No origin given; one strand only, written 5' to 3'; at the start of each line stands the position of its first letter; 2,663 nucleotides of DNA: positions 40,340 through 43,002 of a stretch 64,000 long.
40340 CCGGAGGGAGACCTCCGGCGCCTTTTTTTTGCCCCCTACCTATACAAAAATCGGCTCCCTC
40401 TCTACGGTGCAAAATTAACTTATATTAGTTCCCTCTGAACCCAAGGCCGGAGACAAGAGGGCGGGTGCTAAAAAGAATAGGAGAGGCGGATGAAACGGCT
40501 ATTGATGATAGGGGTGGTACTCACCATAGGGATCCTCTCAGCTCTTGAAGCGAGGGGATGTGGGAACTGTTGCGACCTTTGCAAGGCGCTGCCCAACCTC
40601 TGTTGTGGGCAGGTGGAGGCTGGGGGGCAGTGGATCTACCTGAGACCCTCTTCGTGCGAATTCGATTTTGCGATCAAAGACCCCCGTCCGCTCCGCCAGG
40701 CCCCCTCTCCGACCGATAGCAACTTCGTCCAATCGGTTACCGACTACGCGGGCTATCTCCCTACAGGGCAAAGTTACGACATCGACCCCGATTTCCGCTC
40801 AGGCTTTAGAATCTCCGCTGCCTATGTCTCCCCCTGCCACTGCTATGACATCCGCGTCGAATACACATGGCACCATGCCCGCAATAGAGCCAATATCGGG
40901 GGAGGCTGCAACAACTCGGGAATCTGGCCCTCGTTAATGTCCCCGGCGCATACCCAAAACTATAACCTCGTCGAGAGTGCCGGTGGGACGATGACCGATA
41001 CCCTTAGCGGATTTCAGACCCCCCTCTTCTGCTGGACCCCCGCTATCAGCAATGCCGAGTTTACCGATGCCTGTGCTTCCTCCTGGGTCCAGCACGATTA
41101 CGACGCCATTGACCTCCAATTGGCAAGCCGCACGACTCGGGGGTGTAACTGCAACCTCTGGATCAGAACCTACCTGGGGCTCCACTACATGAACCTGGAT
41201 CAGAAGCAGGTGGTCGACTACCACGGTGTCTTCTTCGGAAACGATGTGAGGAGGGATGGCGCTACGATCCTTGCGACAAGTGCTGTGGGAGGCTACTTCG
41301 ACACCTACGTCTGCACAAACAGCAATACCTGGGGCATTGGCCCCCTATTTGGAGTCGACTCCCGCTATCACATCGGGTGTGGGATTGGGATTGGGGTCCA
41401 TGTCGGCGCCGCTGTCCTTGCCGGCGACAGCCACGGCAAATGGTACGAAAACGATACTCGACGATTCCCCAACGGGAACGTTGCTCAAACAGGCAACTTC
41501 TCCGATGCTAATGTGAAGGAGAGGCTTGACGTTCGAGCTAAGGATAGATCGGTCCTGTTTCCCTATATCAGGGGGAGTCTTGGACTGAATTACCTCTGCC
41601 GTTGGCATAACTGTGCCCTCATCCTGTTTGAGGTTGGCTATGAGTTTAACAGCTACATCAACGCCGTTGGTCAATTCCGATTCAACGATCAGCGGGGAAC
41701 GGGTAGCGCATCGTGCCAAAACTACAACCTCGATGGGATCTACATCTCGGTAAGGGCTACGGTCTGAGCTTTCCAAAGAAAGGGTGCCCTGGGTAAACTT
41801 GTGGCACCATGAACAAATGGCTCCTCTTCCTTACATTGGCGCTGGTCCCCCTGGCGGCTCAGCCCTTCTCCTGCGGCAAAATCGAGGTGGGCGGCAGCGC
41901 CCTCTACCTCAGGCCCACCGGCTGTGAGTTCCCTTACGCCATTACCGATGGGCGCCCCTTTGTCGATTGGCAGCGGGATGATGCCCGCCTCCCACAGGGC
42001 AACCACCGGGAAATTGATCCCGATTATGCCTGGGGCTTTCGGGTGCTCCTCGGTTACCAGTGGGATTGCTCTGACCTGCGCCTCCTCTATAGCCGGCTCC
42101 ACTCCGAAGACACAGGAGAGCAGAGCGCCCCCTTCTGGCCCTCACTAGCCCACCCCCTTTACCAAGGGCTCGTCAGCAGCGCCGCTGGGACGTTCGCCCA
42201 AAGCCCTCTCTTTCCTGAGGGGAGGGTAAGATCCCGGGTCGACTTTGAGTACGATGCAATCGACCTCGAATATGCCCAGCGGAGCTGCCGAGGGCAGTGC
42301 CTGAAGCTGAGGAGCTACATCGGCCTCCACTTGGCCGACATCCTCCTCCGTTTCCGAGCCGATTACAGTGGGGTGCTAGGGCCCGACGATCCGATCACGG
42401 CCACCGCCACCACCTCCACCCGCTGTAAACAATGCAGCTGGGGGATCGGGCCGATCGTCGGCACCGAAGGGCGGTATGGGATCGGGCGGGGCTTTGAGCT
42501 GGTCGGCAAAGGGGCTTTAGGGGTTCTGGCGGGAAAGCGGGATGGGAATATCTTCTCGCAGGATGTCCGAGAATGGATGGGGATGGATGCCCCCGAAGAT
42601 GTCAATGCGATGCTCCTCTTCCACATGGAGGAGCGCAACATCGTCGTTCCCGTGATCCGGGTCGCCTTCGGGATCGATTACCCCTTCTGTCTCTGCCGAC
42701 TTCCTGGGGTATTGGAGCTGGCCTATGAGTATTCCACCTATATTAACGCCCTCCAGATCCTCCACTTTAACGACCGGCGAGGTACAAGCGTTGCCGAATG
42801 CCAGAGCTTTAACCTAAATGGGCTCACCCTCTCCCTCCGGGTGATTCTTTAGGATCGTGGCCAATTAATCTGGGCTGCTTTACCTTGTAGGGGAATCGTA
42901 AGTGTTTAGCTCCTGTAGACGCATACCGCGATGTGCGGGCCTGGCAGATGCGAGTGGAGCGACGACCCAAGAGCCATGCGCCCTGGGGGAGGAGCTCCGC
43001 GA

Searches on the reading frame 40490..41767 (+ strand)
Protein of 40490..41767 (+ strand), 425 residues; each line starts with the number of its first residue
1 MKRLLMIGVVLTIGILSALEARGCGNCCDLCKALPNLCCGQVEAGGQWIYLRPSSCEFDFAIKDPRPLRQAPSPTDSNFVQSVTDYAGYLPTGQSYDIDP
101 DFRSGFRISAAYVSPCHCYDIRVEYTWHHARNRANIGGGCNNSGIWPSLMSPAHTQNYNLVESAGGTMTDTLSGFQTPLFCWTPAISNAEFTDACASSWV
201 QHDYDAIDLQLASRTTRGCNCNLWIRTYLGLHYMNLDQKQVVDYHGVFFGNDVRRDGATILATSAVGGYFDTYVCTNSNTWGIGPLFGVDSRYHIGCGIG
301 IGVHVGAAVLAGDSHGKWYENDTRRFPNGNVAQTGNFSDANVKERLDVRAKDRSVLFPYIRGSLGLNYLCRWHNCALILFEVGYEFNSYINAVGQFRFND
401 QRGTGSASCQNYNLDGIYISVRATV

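Call 4: search_protein_families(library=pfam, proteins=[window:40490-41767:+], max_evalue=0.1)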
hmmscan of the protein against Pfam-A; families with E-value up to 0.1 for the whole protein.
window:40490-41767:+ (425 aa): 1 family
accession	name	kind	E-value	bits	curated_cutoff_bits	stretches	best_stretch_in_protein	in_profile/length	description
PF05150.18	Legionella_OMP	-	3e-29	102.3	25.4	1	44-422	11-278/281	Legionella pneumophila major outer membrane protein precursor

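Call 5: search_protein_families(library=ncbifam, proteins=[window:40490-41767:+], max_evalue=0.1)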
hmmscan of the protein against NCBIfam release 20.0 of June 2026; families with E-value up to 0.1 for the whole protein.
window:40490-41767:+ (425 aa): 0 families

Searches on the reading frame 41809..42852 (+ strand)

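Call 4: search_protein_families(library=pfam, proteins=[window:41809-42852:+], max_evalue=0.1)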
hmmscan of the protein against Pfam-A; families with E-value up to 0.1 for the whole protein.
window:41809-42852:+ (347 aa): 1 family
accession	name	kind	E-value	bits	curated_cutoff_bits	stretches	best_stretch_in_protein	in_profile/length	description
PF05150.18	Legionella_OMP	-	8.2e-32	110.7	25.4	1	22-345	6-279/281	Legionella pneumophila major outer membrane protein precursor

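Call 5: search_protein_families(library=ncbifam, proteins=[window:41809-42852:+], max_evalue=0.1)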
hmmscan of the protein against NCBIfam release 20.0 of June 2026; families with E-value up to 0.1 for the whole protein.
window:41809-42852:+ (347 aa): 0 families
